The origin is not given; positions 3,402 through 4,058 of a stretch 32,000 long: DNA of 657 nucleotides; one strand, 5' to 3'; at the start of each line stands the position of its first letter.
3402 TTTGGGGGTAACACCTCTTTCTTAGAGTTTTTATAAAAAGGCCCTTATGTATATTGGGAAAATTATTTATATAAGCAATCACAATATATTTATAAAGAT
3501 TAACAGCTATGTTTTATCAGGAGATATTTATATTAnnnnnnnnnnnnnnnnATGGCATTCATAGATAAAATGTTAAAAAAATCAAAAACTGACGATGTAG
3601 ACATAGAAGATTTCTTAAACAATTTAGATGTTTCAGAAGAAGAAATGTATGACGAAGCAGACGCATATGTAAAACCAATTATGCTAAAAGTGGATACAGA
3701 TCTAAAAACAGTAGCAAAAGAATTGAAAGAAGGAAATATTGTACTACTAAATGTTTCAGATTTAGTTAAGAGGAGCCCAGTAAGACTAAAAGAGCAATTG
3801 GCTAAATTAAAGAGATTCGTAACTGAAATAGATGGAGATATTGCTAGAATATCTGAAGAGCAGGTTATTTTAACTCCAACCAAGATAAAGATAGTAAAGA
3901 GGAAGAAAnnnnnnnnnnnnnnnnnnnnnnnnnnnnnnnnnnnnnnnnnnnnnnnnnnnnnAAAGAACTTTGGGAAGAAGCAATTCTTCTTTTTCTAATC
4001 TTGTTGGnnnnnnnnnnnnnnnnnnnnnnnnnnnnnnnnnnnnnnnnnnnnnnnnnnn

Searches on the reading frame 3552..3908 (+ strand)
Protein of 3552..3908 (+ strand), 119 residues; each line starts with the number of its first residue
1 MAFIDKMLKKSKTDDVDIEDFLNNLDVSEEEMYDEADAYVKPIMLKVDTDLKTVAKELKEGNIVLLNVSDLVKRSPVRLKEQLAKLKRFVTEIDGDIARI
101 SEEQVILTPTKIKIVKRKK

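Call 54: search_protein_families(library=pfam, max_evalue=0.001, proteins=[window:3552-3908:+])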
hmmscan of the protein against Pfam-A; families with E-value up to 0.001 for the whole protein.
window:3552-3908:+ (119 aa): 1 family
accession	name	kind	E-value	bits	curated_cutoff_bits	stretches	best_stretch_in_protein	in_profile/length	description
PF04472.17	SepF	-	1.9e-11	44.5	27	1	48-114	9-72/72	Cell division protein SepF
